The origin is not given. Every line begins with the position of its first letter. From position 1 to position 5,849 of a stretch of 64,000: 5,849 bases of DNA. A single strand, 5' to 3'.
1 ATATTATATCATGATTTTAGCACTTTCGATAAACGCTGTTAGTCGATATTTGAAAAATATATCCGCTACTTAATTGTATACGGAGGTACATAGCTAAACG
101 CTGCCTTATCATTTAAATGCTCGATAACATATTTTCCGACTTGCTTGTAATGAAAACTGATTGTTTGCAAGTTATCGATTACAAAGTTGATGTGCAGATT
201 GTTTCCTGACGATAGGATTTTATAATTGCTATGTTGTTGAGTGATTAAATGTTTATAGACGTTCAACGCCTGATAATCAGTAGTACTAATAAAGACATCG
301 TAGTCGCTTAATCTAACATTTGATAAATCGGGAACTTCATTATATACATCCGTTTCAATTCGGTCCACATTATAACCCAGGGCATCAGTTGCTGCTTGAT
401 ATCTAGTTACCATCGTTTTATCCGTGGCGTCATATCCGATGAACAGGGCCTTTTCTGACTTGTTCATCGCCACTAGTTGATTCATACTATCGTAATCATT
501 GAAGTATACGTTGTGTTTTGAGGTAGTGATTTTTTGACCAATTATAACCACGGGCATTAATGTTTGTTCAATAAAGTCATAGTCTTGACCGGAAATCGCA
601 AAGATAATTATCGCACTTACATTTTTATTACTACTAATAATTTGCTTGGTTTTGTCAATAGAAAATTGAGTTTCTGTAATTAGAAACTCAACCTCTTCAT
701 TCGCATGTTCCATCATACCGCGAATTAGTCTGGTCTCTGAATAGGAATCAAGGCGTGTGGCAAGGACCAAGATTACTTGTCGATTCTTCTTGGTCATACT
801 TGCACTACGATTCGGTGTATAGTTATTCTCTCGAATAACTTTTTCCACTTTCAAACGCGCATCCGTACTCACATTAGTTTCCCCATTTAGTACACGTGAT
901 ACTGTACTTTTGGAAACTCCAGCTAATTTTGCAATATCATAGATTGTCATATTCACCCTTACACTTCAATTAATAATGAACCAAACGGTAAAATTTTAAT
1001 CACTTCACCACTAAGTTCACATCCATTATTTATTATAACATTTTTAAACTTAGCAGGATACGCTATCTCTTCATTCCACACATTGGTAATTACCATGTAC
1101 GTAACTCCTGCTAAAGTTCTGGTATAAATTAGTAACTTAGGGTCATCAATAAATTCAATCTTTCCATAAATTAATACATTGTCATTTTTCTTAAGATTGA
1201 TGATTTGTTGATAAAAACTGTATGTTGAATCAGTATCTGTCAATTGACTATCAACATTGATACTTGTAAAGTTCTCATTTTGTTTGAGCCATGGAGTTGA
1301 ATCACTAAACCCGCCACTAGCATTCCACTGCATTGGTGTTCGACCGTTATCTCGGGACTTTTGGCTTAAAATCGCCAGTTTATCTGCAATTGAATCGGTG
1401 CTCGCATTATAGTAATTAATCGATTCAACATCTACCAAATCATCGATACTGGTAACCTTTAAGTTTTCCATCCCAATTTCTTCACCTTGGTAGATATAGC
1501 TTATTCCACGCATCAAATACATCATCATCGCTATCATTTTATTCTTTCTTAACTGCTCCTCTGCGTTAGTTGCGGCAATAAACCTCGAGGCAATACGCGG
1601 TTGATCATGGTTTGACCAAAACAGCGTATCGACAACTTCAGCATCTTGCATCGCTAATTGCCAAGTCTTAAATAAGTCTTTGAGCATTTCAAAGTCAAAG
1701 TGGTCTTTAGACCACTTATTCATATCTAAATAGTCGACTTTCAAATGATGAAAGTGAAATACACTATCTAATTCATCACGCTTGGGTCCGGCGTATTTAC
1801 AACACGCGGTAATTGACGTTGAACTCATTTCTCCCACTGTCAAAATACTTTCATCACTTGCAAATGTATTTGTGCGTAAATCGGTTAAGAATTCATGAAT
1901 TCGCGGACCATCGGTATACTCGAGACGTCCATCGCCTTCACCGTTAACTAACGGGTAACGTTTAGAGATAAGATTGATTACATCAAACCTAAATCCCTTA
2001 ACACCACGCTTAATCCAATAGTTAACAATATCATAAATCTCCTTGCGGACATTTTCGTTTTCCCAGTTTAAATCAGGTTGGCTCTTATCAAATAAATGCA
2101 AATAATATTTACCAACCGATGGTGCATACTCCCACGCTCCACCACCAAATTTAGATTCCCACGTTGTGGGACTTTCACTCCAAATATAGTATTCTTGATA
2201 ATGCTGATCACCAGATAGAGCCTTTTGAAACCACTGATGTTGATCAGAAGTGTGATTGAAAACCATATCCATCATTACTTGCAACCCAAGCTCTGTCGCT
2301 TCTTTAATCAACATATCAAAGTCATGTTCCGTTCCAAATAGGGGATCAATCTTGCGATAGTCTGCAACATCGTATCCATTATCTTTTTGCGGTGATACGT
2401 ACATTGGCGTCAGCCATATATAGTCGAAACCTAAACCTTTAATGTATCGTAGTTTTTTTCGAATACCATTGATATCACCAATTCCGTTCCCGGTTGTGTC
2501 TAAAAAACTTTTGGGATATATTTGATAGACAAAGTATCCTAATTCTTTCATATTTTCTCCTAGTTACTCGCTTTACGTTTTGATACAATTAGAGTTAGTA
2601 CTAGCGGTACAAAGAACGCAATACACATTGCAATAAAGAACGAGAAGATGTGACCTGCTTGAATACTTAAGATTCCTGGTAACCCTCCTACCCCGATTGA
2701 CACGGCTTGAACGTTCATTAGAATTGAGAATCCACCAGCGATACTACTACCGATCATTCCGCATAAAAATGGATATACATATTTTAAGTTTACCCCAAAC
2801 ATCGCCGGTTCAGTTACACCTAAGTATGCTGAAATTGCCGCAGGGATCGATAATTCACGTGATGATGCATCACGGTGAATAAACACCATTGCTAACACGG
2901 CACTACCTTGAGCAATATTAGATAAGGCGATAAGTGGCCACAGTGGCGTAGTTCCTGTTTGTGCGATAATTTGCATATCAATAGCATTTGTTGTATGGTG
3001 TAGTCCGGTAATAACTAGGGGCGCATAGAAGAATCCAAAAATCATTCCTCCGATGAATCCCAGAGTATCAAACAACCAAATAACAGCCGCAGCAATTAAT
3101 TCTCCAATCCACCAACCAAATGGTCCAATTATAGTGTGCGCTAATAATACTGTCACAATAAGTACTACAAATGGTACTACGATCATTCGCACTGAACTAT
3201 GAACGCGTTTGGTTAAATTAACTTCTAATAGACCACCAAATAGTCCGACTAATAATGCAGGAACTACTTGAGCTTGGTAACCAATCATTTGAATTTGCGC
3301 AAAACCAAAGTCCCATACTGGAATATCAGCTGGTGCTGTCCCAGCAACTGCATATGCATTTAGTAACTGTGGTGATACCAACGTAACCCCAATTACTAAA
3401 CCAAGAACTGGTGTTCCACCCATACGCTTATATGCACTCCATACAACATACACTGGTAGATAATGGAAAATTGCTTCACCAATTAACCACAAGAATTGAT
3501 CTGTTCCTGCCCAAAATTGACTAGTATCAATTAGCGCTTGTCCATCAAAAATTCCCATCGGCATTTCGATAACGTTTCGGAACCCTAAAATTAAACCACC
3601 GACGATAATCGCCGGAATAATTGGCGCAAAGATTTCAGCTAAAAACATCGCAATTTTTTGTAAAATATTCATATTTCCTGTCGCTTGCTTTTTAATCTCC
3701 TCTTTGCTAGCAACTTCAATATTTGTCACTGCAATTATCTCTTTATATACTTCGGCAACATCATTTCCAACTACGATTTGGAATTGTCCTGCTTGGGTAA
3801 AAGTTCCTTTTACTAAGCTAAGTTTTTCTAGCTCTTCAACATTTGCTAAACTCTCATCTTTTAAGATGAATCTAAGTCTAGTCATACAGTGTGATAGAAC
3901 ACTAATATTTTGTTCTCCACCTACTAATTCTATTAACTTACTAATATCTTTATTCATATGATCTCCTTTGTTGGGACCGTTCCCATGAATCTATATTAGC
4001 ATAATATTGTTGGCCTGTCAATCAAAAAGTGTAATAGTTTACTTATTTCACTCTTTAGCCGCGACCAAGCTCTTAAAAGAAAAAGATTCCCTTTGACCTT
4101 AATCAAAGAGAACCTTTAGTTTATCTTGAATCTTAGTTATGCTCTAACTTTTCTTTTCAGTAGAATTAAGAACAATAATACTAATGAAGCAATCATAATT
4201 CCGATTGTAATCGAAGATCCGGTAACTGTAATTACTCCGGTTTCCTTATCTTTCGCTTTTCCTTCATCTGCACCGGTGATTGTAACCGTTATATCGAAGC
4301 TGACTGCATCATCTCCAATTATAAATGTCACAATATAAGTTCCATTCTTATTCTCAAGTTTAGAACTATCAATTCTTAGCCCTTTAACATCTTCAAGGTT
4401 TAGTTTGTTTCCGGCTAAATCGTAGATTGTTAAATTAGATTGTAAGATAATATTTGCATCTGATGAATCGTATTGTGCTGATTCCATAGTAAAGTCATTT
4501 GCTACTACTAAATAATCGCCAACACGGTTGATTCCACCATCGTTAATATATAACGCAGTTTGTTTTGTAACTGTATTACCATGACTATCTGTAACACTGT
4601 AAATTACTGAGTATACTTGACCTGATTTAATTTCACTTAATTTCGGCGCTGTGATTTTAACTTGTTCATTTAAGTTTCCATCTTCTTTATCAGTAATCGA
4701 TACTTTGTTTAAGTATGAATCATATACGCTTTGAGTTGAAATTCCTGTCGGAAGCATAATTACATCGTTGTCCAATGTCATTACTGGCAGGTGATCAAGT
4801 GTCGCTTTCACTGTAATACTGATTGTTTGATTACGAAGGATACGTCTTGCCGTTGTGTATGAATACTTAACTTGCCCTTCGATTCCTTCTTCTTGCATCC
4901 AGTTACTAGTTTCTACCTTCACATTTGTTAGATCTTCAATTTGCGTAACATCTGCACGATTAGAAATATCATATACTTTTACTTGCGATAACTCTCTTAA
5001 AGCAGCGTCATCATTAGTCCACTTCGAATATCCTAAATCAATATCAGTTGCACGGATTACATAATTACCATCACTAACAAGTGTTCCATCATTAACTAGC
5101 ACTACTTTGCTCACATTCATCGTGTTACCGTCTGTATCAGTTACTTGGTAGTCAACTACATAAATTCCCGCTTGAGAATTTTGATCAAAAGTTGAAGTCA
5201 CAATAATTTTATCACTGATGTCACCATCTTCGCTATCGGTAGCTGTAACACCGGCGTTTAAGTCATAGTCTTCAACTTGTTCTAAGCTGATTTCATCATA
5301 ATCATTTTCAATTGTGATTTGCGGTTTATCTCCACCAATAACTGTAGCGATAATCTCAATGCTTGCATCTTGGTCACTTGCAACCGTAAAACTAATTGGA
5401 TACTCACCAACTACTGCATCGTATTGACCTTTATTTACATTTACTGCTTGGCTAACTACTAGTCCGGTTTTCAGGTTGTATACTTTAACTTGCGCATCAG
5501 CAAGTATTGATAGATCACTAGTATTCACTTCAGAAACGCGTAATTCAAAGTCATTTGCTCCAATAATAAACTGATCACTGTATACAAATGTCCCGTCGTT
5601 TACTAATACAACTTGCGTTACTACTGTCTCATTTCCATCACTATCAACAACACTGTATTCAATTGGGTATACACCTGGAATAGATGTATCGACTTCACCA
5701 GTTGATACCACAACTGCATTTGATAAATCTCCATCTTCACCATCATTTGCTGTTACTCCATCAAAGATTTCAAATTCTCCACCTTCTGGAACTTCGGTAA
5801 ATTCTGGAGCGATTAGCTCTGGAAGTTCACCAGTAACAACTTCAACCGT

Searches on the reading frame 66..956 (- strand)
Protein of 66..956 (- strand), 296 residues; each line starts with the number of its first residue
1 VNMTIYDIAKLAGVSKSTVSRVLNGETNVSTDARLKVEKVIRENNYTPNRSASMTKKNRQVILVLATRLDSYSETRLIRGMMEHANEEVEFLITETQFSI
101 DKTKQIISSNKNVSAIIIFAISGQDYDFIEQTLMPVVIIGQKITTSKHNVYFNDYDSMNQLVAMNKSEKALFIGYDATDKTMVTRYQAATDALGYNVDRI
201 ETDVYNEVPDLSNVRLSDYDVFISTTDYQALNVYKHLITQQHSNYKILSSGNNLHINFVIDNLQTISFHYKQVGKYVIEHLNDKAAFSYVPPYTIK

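Call 71: search_protein_families(library=pfam, proteins=[window:66-956:-], max_evalue=0.0001)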
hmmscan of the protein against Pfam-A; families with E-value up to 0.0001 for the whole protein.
window:66-956:- (296 aa): 2 families
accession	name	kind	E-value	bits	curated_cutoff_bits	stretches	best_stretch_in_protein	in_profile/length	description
PF00356.27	LacI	-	1.2e-20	73.4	27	1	4-49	1-46/46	Bacterial regulatory proteins, lacI family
PF01381.28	HTH_3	-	2.2e-06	28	23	1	2-33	9-40/55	Helix-turn-helix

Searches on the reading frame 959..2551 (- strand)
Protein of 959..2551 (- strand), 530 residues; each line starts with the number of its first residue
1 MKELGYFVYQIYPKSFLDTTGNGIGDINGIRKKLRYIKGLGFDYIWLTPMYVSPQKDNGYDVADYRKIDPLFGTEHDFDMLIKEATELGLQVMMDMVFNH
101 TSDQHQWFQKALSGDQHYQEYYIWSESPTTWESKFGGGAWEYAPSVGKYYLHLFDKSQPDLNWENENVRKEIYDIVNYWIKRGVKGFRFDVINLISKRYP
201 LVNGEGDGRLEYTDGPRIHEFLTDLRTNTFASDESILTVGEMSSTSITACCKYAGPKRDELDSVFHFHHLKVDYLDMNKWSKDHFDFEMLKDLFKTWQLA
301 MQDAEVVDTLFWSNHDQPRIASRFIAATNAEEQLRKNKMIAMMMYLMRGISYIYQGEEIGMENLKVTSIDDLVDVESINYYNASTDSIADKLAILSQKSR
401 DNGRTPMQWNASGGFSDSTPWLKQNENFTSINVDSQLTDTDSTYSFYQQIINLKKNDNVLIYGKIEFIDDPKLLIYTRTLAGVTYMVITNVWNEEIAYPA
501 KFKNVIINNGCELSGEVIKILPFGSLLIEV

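Call 71: search_protein_families(library=pfam, proteins=[window:959-2551:-], max_evalue=0.0001)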
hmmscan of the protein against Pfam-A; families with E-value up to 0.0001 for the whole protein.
window:959-2551:- (530 aa): 2 families
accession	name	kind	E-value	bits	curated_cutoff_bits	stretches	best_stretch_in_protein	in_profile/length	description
PF00128.31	Alpha-amylase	-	6.2e-142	474.4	22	1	10-463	1-446/446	Alpha amylase, catalytic domain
PF14701.12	hDGE_amylase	-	2.7e-07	30.5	27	1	24-110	18-112/439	Glycogen debranching enzyme, glucanotransferase domain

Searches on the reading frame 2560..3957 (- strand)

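Call 10: search_protein_families(library=pfam, proteins=[window:2560-3957:-], max_evalue=0.01)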
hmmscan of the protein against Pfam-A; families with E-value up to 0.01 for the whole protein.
window:2560-3957:- (465 aa): 2 families
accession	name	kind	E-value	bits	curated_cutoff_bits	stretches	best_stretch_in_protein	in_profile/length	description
PF02378.23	PTS_EIIC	-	2e-41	142.6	30.7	1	108-402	2-317/319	Phosphotransferase system, EIIC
PF00367.25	PTS_EIIB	-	6.6e-14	51.5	27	1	7-39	2-34/34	phosphotransferase system, EIIB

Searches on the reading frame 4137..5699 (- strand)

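Call 10: search_protein_families(library=pfam, proteins=[window:4137-5699:-], max_evalue=0.01)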
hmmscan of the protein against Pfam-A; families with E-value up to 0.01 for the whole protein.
window:4137-5699:- (520 aa): 4 families
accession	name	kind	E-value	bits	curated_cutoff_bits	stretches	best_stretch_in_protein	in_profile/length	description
PF16403.11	Bact_surface_Ig-like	-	9.5e-19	67.7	27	3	135-202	7-71/71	Bacterial surface protein, Ig-like domain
PF12245.14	Big_3_2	-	0.00017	22.2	23.3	0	335-436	18-114/122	Bacterial Ig-like domain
PF04234.18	CopC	-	0.00025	22.4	23.3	0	143-195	28-85/92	CopC domain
PF15418.12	DUF4625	-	0.0065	17.2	27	0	342-385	90-130/131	Domain of unknown function (DUF4625)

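Call 69: search_protein_families(library=ncbifam, proteins=[window:4137-5699:-], max_evalue=0.01)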
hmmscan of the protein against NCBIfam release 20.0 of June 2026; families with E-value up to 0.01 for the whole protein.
window:4137-5699:- (520 aa): 0 families
